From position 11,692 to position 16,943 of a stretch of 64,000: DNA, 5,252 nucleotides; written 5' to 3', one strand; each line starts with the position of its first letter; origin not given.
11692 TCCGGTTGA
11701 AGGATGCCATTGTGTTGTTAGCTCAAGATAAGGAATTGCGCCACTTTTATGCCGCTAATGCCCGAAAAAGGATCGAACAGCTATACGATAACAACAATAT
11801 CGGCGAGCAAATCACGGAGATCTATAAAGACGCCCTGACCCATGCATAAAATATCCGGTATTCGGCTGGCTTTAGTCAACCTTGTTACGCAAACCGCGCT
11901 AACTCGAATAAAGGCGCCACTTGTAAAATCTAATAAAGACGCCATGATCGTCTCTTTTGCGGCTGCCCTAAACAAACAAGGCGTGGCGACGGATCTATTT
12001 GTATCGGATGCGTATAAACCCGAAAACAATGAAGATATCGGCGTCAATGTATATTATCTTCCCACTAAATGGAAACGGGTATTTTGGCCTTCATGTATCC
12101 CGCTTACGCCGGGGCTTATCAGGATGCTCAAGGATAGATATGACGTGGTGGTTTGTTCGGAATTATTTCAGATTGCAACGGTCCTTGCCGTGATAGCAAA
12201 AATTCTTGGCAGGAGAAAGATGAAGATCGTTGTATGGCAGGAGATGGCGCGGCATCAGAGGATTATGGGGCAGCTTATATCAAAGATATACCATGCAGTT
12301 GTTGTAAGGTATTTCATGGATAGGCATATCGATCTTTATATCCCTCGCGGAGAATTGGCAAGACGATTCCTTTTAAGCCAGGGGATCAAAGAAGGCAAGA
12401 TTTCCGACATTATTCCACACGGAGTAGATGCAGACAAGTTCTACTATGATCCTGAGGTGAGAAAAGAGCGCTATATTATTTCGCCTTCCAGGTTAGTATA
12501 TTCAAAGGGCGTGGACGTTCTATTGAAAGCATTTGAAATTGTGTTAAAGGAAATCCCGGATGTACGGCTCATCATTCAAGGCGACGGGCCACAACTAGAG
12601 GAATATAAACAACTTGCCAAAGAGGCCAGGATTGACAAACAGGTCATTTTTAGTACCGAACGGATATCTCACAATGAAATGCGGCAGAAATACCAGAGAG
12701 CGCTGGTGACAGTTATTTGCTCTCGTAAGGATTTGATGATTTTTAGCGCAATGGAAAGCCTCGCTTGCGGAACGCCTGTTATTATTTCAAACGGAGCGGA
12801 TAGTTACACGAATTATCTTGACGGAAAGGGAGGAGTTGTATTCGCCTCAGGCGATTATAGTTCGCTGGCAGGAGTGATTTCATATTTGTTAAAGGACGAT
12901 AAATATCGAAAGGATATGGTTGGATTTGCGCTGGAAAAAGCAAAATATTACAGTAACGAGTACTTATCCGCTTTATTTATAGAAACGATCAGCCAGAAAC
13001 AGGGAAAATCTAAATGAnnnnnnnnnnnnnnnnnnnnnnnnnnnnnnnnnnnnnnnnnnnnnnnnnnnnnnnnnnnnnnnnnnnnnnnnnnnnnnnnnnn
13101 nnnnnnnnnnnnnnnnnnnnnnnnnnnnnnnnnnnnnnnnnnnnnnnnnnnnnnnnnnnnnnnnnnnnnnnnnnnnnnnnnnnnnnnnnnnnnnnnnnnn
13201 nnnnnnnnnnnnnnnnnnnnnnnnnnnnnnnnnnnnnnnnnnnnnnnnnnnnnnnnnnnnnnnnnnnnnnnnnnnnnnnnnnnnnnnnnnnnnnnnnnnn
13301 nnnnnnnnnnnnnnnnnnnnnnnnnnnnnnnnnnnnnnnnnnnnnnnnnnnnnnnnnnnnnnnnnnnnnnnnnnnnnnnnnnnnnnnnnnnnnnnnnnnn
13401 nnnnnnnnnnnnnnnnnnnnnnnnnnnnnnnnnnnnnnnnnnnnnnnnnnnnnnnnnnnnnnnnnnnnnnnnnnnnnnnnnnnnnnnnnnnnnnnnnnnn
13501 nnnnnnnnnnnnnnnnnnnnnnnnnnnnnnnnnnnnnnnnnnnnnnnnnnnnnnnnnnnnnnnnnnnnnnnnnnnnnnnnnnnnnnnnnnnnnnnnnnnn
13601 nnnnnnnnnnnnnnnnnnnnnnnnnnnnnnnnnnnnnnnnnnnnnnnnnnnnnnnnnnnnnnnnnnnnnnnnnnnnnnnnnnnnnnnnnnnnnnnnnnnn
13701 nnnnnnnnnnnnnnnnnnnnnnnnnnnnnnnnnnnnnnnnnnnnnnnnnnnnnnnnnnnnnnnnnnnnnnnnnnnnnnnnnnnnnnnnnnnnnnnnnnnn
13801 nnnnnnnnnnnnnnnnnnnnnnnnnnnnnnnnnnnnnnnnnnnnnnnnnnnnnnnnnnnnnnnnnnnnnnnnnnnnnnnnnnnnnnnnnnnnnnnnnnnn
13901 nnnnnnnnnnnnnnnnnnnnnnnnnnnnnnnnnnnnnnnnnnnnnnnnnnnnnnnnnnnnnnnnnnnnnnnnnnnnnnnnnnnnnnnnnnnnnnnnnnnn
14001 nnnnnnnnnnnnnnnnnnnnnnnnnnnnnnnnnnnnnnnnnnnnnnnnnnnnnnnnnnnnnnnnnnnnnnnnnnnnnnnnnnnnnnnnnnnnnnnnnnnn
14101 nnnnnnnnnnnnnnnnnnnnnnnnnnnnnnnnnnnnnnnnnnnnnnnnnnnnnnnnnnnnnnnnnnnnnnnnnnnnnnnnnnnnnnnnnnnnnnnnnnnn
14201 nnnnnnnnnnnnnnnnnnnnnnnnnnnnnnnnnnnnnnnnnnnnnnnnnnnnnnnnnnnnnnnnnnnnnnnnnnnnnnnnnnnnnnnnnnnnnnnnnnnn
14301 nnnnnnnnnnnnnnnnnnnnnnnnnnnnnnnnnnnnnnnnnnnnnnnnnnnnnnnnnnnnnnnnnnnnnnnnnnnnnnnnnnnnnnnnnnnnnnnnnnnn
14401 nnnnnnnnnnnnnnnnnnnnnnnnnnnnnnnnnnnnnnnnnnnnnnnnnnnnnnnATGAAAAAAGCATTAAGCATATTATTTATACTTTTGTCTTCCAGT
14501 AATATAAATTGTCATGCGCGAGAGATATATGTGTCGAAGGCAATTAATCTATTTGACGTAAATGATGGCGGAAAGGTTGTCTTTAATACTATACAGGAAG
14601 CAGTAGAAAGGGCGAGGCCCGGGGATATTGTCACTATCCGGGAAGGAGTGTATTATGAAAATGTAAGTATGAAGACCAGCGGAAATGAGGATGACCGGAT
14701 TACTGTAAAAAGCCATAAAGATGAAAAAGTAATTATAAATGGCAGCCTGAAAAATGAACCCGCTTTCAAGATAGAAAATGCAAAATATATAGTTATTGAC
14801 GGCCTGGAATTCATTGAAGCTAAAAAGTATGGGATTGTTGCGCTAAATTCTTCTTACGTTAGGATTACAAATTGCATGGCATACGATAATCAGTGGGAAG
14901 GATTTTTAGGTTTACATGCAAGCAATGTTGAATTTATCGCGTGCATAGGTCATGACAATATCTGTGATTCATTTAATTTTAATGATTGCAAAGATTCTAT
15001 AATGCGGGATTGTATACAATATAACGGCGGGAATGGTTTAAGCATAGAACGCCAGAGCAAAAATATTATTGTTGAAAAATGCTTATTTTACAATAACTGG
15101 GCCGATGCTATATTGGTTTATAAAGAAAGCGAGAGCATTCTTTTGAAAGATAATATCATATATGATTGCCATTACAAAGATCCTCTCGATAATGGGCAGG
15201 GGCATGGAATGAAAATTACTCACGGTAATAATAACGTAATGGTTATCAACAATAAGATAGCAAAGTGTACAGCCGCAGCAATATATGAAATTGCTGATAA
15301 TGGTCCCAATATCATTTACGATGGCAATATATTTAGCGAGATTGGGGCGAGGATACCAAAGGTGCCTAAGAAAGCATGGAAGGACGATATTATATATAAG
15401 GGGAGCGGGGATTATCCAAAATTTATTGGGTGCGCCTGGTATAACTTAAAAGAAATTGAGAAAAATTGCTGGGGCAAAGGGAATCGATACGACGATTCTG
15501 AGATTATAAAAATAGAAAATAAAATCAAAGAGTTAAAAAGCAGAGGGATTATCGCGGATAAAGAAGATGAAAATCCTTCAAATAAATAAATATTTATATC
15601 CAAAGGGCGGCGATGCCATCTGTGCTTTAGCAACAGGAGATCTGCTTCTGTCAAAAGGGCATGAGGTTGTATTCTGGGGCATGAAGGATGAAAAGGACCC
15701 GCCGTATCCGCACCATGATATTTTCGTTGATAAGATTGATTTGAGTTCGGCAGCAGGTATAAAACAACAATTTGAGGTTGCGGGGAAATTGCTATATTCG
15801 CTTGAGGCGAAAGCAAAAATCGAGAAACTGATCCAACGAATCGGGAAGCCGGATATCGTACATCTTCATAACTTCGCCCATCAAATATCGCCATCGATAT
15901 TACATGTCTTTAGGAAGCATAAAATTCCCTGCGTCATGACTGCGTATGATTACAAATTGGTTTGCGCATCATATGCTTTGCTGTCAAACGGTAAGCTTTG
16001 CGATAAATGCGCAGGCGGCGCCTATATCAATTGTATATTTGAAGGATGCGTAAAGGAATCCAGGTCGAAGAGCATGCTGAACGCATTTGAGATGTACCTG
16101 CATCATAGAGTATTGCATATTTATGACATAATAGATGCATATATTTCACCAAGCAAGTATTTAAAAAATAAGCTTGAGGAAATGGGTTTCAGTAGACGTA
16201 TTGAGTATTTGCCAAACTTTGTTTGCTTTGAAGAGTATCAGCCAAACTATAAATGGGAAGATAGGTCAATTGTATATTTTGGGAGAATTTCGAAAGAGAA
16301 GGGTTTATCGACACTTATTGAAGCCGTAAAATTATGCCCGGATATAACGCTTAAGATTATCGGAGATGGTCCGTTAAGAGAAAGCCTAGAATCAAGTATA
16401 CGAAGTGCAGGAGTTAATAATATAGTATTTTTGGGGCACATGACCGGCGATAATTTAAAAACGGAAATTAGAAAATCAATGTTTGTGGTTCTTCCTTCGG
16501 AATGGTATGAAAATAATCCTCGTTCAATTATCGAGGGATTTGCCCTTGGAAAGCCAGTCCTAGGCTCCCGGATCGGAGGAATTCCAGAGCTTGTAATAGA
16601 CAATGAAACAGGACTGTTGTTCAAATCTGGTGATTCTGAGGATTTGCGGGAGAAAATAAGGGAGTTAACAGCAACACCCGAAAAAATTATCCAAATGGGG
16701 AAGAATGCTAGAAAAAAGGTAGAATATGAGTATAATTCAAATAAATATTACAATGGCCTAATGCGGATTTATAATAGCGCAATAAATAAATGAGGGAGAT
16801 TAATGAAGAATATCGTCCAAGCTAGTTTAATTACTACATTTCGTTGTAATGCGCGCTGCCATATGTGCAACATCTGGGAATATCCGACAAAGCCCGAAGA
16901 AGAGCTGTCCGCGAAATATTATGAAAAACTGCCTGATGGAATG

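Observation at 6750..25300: Roughly 18 kb compositionally distinct island: Wzx/Wzy-type glycan assembly module plus PEP-CTERM/exosortase system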

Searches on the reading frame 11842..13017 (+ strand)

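Call 4: search_protein_families(library=pfam, proteins=[window:11842-13017:+], max_evalue=0.001)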
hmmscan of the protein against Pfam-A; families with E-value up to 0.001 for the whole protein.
window:11842-13017:+ (391 aa): 5 families
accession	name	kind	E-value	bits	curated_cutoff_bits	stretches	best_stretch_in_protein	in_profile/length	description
PF00534.26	Glycos_transf_1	-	2.6e-28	99.1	26.4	1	207-360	13-166/172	Glycosyl transferases group 1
PF13692.12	Glyco_trans_1_4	-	5e-21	75.9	27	1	210-352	2-142/142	Glycosyl transferases group 1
PF13524.12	Glyco_trans_1_2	-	1.9e-07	31.5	25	1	235-363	9-125/144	Glycosyl transferase-like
PF13439.12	Glyco_transf_4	-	4.3e-06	27.3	28.5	1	36-198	8-169/170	Glycosyltransferase Family 4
PF20706.3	GT4-conflict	-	2.1e-05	24.2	26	1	208-317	196-312/385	Family 4 Glycosyltransferase in conflict systems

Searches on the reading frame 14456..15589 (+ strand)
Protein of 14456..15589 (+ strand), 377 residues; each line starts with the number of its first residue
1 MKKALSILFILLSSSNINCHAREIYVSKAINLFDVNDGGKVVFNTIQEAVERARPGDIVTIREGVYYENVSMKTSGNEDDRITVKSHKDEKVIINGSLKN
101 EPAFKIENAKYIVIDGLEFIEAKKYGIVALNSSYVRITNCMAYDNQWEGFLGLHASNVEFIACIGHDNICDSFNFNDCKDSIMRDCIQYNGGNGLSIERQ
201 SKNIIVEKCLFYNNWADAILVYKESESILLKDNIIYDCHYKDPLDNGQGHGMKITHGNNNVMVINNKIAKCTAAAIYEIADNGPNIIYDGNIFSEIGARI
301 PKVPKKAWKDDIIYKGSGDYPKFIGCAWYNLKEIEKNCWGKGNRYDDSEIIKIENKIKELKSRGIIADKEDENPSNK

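Call 4: search_protein_families(library=pfam, proteins=[window:14456-15589:+], max_evalue=0.001)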
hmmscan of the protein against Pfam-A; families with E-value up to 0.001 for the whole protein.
window:14456-15589:+ (377 aa): 2 families
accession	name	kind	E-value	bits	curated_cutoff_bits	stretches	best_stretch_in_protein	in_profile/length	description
PF13229.12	Beta_helix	-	1.3e-23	83.8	25.9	3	100-233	22-156/158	Right handed beta helix region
PF05048.19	NosD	-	4.4e-09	36.5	23.6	1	154-295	45-173/212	Periplasmic copper-binding protein (NosD)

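Call 6: search_protein_families(library=ncbifam, proteins=[window:14456-15589:+], max_evalue=0.001)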
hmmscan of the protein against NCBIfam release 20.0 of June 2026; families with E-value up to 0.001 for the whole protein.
window:14456-15589:+ (377 aa): 2 families
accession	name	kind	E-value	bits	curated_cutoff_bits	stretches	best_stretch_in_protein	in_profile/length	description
TIGR04247.1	NosD_copper_fam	subfamily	9.4e-07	27.7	300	0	46-140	1-91/377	nitrous oxide reductase family maturation protein NosD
TIGR03805.1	beta_helix_1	subfamily_domain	0.00019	20.6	141.5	0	46-140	1-93/314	parallel beta-helix domain-containing protein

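Call 48: search_solved_structures(query=window:14456-15589:+, max_evalue=0.01)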
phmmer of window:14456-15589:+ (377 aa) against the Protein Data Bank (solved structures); distinct sequences matched with E-value up to 0.01: 8.
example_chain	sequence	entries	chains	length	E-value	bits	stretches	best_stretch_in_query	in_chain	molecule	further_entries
8xfq_A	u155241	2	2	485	5e-06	28.9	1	113-228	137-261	mannuronan 5-epimerase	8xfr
8ja4_A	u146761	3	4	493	5.2e-06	28.9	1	113-228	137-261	mannuronan 5-epimerase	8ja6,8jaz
3vst_A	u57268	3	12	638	3.5e-05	26.1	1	41-102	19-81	Xylosidase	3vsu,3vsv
5lw3_A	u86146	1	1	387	0.00028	23.2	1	112-270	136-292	Poly(beta-D-mannuronate) C5 epimerase 6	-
1dbg_A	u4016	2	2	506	0.00075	21.7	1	44-141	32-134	CHONDROITINASE B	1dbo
1ofl_A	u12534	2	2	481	0.0012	21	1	44-141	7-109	CHONDROITINASE B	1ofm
2pyg_A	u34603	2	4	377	0.0018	20.5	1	113-279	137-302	Poly(beta-D-mannuronate) C5 epimerase 4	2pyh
6kfn_A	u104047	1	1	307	0.0036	19.5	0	44-150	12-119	alginate lyase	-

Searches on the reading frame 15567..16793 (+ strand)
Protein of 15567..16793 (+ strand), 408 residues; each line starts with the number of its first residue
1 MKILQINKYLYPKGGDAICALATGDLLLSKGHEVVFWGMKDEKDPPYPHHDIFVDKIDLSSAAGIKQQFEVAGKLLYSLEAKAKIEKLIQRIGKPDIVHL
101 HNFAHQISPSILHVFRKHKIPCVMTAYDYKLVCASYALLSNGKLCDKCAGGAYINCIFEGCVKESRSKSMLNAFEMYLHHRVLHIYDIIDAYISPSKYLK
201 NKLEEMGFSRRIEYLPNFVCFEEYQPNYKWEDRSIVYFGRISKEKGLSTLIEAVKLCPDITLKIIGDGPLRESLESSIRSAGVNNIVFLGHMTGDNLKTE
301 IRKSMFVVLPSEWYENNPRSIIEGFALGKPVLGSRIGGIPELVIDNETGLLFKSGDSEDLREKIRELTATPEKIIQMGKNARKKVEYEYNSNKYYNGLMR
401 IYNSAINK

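Call 4: search_protein_families(library=pfam, proteins=[window:15567-16793:+], max_evalue=0.001)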
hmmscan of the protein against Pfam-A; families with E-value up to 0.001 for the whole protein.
window:15567-16793:+ (408 aa): 5 families
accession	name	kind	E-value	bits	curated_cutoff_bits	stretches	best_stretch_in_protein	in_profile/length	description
PF00534.26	Glycos_transf_1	-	6.2e-35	120.7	26.4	1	231-383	14-171/172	Glycosyl transferases group 1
PF13692.12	Glyco_trans_1_4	-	8.3e-28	97.9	27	1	233-368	2-140/142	Glycosyl transferases group 1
PF13439.12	Glyco_transf_4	-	1.1e-11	45.5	28.5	1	21-219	9-166/170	Glycosyltransferase Family 4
PF13524.12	Glyco_trans_1_2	-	3.8e-11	43.6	25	1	250-393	5-137/144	Glycosyl transferase-like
PF13579.12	Glyco_trans_4_4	-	1.6e-05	25.8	29.7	1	26-217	13-157/158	Glycosyl transferase 4-like domain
